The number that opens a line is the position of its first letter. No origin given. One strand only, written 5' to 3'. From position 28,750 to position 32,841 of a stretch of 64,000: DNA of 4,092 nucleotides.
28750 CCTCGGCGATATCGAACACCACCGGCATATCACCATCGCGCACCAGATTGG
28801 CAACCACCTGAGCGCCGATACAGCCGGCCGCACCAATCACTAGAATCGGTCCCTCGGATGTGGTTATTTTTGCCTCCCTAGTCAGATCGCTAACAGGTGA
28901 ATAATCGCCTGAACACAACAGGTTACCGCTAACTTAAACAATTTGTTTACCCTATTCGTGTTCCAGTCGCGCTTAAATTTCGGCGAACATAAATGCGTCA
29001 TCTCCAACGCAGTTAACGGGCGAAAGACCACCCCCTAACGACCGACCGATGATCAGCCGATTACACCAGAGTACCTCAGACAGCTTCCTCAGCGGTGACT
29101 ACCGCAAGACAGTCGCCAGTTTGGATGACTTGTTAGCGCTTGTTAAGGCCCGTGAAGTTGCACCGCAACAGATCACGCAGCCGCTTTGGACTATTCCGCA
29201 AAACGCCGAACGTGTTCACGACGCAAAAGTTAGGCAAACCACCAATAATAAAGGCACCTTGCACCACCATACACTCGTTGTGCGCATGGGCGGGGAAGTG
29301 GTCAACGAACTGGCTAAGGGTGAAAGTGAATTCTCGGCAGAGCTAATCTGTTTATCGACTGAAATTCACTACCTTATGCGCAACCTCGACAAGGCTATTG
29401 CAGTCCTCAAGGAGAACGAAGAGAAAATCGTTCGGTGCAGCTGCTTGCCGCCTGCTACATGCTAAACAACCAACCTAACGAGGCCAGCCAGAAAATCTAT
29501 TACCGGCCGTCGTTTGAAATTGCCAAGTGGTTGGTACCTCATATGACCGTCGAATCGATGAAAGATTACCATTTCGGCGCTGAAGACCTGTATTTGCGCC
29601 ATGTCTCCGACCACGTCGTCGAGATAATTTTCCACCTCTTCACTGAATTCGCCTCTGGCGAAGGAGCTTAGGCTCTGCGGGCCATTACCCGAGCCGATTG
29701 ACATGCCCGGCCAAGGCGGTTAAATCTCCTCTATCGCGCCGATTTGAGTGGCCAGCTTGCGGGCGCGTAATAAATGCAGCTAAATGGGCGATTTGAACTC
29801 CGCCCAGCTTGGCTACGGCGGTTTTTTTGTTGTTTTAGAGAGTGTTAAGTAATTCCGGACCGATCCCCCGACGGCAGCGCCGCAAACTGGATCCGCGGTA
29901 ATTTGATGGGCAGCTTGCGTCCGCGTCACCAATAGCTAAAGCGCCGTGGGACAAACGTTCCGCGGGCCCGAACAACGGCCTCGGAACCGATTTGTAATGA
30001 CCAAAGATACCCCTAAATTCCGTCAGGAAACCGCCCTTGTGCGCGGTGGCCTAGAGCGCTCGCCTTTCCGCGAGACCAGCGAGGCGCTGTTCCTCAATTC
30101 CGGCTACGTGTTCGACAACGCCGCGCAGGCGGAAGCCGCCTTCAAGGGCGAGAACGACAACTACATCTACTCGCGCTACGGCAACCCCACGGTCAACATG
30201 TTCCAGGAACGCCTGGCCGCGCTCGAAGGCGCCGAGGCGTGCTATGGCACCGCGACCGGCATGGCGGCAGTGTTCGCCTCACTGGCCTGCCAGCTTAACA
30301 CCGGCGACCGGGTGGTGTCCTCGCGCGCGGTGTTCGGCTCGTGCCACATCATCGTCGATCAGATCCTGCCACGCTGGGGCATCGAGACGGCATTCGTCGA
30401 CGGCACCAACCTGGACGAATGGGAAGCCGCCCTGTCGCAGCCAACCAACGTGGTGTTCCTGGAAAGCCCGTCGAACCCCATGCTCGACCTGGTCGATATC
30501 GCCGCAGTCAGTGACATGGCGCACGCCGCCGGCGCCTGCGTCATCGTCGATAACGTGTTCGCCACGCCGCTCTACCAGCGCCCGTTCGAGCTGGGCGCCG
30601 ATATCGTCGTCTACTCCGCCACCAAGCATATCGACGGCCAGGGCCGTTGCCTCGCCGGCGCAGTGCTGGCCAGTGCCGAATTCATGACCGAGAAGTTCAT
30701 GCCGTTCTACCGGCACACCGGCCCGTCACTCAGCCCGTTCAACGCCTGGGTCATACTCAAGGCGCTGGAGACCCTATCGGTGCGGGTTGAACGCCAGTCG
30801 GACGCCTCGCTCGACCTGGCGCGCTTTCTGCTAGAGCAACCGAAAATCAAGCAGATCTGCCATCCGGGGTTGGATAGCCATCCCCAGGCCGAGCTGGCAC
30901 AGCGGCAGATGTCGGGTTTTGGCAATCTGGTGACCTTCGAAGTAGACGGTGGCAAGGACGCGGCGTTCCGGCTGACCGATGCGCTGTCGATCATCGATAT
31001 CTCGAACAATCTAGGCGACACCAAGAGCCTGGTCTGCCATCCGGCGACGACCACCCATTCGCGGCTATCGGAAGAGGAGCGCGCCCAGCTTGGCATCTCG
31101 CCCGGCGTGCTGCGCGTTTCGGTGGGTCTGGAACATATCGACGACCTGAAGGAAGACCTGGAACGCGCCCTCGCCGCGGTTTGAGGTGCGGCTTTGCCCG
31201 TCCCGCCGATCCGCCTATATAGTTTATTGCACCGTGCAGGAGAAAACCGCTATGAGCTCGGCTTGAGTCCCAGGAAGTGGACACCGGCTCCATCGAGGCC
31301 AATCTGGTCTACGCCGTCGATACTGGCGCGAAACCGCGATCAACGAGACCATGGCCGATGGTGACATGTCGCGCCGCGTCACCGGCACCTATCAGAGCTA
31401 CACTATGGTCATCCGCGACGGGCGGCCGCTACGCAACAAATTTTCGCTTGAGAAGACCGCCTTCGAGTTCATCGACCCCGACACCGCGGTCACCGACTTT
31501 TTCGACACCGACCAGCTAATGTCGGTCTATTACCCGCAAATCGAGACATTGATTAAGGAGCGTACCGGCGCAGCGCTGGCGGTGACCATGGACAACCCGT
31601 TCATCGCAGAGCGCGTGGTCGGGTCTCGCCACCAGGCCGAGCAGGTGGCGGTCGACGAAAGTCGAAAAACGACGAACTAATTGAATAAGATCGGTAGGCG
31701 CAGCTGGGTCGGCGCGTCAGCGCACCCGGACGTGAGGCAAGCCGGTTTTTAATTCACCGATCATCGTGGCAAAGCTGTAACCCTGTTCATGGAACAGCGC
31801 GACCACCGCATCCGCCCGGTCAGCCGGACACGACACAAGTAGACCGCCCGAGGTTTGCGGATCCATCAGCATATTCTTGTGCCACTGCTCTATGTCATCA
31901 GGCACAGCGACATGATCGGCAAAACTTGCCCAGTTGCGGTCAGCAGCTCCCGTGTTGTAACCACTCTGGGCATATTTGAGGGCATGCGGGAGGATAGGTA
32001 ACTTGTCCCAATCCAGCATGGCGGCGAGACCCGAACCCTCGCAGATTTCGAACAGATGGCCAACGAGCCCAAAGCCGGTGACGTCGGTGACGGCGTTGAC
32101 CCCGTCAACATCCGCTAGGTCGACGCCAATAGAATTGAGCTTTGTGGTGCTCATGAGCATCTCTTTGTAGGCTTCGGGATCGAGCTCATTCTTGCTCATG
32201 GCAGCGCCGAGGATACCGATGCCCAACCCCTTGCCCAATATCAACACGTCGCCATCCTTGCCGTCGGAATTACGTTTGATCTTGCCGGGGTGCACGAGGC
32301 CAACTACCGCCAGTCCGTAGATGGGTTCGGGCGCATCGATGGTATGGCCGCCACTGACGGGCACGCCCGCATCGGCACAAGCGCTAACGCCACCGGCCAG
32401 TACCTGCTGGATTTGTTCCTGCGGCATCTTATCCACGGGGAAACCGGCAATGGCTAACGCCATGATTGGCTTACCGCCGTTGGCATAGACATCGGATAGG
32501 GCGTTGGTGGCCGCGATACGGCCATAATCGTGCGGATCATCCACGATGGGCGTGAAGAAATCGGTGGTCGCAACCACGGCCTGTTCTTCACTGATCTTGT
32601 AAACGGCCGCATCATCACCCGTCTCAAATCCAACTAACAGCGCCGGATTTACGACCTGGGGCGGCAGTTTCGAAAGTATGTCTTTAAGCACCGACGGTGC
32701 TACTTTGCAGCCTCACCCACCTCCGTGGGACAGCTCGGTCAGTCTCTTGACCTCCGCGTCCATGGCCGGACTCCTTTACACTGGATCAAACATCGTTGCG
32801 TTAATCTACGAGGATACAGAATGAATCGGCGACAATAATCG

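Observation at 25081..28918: Four-gene minus-strand operon coupling two PLP-dependent sulfur-amino-acid enzymes with RidA and an NAD-dependent epimerase/dehydratase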

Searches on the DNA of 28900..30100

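Call 56: search_rna_families(source=window, start=28900, end=30100, threshold=evalue, max_evalue=1, show_alignments=3)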
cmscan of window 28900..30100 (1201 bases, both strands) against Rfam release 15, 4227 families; matches with E-value up to 1: 3.
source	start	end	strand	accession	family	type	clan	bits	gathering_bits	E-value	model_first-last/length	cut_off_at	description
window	29726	29803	+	RF00521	SAM_alpha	Cis-reg; riboswitch;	-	47.4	36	2.8e-09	1-79/79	no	Alpha-proteobacteria SAM riboswitch aptamer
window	29885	29959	+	RF00521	SAM_alpha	Cis-reg; riboswitch;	-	34.4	36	9.4e-06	1-79/79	no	Alpha-proteobacteria SAM riboswitch aptamer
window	29555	29639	-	RF02455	Virus_CITE_1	Cis-reg;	-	23.5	80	0.049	1-93/93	no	Dianthovirus RNA2 cap-independent translation element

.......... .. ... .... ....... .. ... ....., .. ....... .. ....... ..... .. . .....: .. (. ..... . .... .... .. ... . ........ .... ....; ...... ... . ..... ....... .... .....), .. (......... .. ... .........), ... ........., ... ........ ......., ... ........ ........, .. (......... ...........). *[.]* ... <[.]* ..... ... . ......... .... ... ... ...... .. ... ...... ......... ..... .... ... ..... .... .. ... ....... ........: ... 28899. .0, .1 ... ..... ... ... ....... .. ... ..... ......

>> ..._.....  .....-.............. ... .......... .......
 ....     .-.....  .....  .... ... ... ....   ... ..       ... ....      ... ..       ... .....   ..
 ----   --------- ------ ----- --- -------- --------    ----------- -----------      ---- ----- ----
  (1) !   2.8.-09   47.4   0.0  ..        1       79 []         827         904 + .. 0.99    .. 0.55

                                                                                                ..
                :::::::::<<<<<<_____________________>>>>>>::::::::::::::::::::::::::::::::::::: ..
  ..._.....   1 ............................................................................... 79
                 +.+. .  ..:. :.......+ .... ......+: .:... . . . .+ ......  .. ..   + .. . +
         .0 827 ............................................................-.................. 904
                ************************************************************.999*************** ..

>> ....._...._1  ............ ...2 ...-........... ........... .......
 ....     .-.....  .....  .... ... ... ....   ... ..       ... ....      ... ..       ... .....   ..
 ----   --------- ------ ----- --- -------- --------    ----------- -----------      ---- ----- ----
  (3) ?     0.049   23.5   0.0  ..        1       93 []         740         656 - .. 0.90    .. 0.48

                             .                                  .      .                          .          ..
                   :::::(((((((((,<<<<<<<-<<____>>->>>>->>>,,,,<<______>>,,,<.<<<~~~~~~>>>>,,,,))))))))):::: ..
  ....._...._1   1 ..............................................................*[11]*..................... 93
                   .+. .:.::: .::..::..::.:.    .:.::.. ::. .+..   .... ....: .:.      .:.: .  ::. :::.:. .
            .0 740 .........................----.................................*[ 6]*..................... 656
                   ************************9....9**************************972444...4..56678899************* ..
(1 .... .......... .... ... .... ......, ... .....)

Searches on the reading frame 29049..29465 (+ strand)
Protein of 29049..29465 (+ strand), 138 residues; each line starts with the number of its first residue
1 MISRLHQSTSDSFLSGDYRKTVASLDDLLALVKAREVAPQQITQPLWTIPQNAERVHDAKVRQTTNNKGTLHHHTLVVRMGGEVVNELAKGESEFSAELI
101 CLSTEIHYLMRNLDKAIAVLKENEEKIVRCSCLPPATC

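Call 3: search_protein_families(library=pfam, proteins=[window:29049-29465:+])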
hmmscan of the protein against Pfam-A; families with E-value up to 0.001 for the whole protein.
window:29049-29465:+ (138 aa): 0 families

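Call 4: search_protein_families(library=ncbifam, proteins=[window:29049-29465:+])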
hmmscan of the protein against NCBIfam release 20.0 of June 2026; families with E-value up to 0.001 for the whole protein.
window:29049-29465:+ (138 aa): 0 families

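Call 67: search_protein_families(library=phrogs, proteins=[window:29049-29465:+], max_evalue=0.01)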
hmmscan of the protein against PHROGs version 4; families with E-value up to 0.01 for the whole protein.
window:29049-29465:+ (138 aa): 0 families

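Call 68: search_protein_families(library=pfam, proteins=[window:29049-29465:+], max_evalue=0.01)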
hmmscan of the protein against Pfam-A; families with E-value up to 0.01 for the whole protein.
window:29049-29465:+ (138 aa): 0 families

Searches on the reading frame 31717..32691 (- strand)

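Call 3: search_protein_families(library=pfam, proteins=[window:31717-32691:-])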
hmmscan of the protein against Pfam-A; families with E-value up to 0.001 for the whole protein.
window:31717-32691:- (324 aa): 2 families
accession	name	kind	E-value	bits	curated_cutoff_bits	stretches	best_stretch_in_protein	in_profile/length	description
PF00586.29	AIRS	-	2e-27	96.3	24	1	25-133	1-112/112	AIR synthase related protein, N-terminal domain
PF02769.27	AIRS_C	-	2.7e-19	70.3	23.1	1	145-315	1-146/156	AIR synthase related protein, C-terminal domain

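Call 4: search_protein_families(library=ncbifam, proteins=[window:31717-32691:-])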
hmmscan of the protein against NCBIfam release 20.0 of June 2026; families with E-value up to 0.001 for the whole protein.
window:31717-32691:- (324 aa): 15 families
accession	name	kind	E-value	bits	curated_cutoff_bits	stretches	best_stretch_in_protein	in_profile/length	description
NF002098.0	PRK00943.1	equivalog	8.2e-133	442.6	299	1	1-316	25-336/347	selenide, water dikinase SelD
TIGR00476.1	selD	equivalog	9e-113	376.6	125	1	2-292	20-310/311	selenide, water dikinase SelD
NF010705.0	PRK14105.1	equivalog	3.9e-41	141.1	291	2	24-180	46-198/345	selenide, water dikinase SelD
TIGR04369.1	fusion_not_SelD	hypoth_equivalog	5e-38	130.7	700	1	23-298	381-691/701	oxidoreductase/SelD-related fusion protein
TIGR01379.1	thiL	equivalog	4.9e-24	84.9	184.15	1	23-242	22-247/320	thiamine-phosphate kinase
NF004351.0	PRK05731.1-4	equivalog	7.1e-17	61.5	324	1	23-236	36-252/321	thiamine-phosphate kinase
TIGR03267.1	methan_mark_2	hypoth_equivalog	8.8e-16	57.8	365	1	5-232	24-247/323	methanogenesis marker 2 protein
TIGR04049.1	AIR_rel_sll0787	hypoth_equivalog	1.4e-15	57.2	321.3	1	22-233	40-243/318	sll0787 family AIR synthase-like protein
NF004353.0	PRK05731.2-2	equivalog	1.3e-11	44.1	301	1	23-242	17-236/311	thiamine-phosphate kinase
TIGR02124.1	hypE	equivalog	3.9e-09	35.9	251.6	1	23-235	31-247/332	hydrogenase expression/formation protein HypE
TIGR01736.1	FGAM_synth_II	equivalog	5.1e-08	31.7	525.75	1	16-233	50-282/718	phosphoribosylformylglycinamidine synthase subunit PurL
NF002290.1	PRK01213.1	equivalog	1.2e-06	27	648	1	23-227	421-640/723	phosphoribosylformylglycinamidine synthase subunit PurL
NF004350.0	PRK05731.1-1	equivalog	1.7e-06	27.2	441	1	22-238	25-246/325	thiamine-phosphate kinase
TIGR04050.1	MSMEG_0567_Cter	hypoth_equivalog_domain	2.2e-06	27.3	312.2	1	21-232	30-227/296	MSMEG_0567/sll0787 family protein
TIGR00878.1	purM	equivalog_domain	0.00021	20.6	236.35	1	65-153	86-178/332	phosphoribosylformylglycinamidine cyclo-ligase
